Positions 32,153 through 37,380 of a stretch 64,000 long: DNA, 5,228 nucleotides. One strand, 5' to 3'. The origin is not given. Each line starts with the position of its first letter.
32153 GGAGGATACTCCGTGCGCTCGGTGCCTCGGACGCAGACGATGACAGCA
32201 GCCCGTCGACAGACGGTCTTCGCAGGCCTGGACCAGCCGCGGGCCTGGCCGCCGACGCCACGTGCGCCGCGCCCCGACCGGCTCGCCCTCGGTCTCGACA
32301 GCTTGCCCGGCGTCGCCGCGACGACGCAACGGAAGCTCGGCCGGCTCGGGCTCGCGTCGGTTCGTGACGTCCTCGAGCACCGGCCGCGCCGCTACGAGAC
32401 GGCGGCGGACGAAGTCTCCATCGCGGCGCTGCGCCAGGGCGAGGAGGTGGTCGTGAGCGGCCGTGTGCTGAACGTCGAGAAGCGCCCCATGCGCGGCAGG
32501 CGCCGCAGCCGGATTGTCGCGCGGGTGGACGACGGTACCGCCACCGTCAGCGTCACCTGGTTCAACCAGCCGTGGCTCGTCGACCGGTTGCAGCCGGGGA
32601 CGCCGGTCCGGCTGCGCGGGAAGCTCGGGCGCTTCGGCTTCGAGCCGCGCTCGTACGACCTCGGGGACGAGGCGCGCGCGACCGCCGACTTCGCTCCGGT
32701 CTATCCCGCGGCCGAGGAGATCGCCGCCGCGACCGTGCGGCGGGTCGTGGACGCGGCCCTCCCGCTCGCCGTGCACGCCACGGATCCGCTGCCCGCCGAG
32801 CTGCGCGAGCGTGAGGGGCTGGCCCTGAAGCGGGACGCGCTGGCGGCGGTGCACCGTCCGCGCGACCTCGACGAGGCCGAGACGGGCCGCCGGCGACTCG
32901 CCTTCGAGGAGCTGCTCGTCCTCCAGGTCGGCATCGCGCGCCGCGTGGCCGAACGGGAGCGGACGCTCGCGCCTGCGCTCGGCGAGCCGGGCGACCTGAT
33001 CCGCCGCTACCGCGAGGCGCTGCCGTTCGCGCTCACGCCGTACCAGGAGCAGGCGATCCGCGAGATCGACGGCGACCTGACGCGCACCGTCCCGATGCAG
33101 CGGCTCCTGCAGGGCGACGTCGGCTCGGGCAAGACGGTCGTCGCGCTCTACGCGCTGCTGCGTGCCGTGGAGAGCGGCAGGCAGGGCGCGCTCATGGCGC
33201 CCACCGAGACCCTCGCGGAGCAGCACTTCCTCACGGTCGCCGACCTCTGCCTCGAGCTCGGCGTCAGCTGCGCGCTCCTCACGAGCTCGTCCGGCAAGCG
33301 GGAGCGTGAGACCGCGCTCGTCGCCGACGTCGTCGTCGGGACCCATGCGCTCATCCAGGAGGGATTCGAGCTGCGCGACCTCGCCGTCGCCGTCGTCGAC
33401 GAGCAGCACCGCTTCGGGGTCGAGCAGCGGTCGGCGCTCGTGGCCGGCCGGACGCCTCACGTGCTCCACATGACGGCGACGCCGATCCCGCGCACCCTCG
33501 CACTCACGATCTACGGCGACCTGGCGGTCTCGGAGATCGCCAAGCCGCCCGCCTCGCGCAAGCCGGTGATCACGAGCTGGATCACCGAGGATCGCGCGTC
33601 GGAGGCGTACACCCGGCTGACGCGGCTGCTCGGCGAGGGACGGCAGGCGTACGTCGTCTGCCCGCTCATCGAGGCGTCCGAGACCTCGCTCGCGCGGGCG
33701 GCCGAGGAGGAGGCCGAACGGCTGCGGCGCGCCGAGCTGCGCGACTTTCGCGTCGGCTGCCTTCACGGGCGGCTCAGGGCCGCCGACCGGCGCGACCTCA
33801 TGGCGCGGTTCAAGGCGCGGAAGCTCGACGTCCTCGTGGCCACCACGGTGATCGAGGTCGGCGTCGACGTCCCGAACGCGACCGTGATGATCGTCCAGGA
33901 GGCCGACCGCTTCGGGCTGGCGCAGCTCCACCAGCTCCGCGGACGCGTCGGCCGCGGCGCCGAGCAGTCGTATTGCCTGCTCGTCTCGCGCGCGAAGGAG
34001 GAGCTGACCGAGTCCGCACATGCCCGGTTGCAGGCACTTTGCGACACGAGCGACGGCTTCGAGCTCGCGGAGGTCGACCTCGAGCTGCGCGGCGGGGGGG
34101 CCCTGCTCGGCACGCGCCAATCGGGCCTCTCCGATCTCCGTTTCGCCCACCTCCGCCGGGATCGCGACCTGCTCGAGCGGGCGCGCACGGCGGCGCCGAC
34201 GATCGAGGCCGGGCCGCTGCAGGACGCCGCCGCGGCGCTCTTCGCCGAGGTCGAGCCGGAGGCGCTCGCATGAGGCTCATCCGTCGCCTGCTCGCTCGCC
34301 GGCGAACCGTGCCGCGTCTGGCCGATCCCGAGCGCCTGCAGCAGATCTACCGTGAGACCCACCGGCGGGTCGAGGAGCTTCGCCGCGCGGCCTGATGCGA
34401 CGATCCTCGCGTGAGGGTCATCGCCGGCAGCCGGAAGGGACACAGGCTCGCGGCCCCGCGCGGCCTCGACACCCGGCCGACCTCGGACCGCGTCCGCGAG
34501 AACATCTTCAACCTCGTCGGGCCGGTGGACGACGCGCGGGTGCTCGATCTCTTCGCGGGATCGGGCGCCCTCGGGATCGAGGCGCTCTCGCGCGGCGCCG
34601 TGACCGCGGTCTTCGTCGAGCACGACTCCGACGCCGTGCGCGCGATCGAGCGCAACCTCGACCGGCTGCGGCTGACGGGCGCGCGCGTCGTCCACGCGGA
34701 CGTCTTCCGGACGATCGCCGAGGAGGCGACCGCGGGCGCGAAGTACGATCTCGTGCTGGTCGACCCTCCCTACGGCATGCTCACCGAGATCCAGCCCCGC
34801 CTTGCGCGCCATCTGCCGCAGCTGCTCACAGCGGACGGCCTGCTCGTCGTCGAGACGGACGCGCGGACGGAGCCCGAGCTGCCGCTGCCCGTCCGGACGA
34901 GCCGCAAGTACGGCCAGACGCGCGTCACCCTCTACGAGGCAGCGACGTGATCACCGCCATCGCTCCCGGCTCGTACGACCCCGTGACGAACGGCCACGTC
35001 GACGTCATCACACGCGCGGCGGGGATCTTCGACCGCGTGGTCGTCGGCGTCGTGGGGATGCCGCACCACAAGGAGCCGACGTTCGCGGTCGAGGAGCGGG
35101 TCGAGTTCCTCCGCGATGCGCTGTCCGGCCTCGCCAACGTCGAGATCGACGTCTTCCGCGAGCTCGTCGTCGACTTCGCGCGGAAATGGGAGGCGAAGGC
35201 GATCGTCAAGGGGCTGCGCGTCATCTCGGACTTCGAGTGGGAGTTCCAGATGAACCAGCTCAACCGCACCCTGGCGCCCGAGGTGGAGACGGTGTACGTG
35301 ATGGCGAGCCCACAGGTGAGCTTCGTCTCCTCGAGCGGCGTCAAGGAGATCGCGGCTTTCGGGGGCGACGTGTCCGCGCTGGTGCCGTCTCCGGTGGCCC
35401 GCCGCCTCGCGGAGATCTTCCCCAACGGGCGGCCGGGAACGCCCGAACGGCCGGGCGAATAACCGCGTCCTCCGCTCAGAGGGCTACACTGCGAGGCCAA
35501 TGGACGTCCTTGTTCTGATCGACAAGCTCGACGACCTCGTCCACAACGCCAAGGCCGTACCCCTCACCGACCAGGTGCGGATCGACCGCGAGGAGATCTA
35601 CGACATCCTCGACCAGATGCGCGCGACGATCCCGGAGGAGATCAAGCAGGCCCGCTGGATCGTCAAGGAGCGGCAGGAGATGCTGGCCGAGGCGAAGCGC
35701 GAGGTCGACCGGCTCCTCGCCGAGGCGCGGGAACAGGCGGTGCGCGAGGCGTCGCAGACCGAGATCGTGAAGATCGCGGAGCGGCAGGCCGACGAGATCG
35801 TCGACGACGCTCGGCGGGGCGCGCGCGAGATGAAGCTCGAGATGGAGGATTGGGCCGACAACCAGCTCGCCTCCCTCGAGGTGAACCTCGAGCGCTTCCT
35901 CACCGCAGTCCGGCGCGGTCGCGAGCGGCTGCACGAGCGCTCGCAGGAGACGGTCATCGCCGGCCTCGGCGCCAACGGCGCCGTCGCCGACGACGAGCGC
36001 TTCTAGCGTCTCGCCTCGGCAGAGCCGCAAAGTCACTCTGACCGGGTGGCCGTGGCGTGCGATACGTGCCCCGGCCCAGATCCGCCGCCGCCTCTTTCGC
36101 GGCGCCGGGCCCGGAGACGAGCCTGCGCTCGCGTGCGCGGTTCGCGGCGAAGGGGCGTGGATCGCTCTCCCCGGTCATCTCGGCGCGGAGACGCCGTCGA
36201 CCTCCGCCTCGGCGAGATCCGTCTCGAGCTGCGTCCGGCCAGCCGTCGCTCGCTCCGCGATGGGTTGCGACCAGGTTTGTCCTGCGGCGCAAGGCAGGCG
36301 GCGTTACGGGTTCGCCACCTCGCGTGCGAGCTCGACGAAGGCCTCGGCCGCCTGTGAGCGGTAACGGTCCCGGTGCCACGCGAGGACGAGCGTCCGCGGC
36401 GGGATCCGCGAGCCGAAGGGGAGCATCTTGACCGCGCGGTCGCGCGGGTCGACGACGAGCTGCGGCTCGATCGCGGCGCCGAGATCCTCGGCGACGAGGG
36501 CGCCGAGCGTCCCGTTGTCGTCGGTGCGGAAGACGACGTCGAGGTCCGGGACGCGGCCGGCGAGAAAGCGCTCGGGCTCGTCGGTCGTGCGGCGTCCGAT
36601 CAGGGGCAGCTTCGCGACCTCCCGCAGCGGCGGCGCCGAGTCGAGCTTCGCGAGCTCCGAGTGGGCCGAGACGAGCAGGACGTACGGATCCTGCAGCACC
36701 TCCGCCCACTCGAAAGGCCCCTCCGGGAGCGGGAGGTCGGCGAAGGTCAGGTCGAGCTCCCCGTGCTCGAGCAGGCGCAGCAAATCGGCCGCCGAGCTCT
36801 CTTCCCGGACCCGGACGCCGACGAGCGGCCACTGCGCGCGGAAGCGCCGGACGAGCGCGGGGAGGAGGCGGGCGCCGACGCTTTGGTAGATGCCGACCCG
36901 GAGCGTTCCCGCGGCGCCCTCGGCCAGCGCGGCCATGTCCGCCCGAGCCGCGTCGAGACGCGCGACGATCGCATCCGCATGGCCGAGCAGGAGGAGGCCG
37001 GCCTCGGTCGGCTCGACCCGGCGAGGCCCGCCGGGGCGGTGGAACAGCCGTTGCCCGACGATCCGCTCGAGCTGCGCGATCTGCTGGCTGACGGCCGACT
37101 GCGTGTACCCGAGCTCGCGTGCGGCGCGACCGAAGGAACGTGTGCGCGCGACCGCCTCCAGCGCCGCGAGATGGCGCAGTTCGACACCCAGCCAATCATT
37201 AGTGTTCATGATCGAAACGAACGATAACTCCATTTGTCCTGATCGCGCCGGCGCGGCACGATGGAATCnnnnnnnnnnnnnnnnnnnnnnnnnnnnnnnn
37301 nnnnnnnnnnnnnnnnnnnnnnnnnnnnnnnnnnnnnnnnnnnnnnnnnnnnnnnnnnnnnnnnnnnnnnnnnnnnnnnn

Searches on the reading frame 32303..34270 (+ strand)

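Call 30: search_protein_families(library=pfam, max_evalue=0.00001, proteins=[window:32303-34270:+])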
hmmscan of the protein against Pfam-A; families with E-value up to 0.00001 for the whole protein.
window:32303-34270:+ (656 aa): 7 families
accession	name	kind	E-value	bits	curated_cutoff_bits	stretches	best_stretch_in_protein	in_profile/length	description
PF00270.35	DEAD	-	5.9e-23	81.9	26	1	245-399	1-164/167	DEAD/DEAH box helicase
PF00271.37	Helicase_C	-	1e-20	74.4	23.5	1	437-551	4-108/110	Helicase conserved C-terminal domain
PF17191.10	RecG_wedge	-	1.1e-15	58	23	1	7-154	11-160/162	RecG wedge domain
PF19833.4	RecG_dom3_C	-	5.5e-11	42.8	26.8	1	582-634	1-54/87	ATP-dependent DNA helicase RecG, domain 3, C-terminal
PF04851.21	ResIII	-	9.4e-09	35.8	22.5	1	243-394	3-162/164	Type III restriction enzyme, res subunit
PF01336.31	tRNA_anti-codon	-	7.4e-07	29.5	27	1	49-111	1-60/75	OB-fold nucleic acid binding domain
PF22590.2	Cas3-like_C_2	-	3e-06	27.9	27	1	467-552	15-104/106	CRISPR-associated nuclease/helicase Cas3, C-terminal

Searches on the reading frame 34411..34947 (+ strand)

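Call 30: search_protein_families(library=pfam, max_evalue=0.00001, proteins=[window:34411-34947:+])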
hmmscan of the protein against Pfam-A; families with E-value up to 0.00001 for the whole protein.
window:34411-34947:+ (179 aa): 4 families
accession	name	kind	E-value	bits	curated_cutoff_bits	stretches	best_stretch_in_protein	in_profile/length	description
PF03602.21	Cons_hypoth95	-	3.3e-45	154.4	24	1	1-175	1-181/182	Conserved hypothetical protein 95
PF05175.20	MTS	-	7.3e-10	39.2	23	1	41-147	32-138/170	Methyltransferase small domain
PF13847.12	Methyltransf_31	-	3.9e-07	30.3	27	1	40-166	3-127/145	Methyltransferase domain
PF04378.19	RsmJ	-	7e-06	26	27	1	33-128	50-142/245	Ribosomal RNA large subunit methyltransferase D, RlmJ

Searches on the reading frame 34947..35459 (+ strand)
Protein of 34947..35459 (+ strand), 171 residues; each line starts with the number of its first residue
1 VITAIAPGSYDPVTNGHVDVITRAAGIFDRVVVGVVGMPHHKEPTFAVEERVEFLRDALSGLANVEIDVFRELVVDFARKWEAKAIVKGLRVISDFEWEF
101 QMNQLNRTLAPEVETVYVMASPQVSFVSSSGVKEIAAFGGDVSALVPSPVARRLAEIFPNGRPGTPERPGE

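Call 30: search_protein_families(library=pfam, max_evalue=0.00001, proteins=[window:34947-35459:+])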
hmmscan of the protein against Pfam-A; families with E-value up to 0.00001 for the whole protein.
window:34947-35459:+ (171 aa): 1 family
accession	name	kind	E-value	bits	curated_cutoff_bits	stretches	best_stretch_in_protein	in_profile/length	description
PF01467.32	CTP_transf_like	-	8.4e-24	84.7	21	1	5-134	1-132/133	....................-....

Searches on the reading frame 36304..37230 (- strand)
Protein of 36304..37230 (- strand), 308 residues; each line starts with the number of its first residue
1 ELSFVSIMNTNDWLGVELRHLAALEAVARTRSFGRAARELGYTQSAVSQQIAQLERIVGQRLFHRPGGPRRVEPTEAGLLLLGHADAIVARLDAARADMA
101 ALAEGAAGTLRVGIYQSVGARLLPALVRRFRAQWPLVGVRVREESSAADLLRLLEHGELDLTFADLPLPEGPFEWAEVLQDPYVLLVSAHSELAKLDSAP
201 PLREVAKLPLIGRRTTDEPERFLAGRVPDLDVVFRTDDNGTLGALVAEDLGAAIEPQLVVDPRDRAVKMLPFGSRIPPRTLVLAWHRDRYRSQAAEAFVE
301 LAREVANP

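Call 30: search_protein_families(library=pfam, max_evalue=0.00001, proteins=[window:36304-37230:-])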
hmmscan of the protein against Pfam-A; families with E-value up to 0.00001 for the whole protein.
window:36304-37230:- (308 aa): 2 families
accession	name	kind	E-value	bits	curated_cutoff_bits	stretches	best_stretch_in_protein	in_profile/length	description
PF03466.25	LysR_substrate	-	2.4e-38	132.1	28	1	104-306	2-208/209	LysR substrate binding domain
PF00126.33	HTH_1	-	1.5e-22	79.7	26.6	1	18-78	1-59/60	Bacterial regulatory helix-turn-helix protein, lysR family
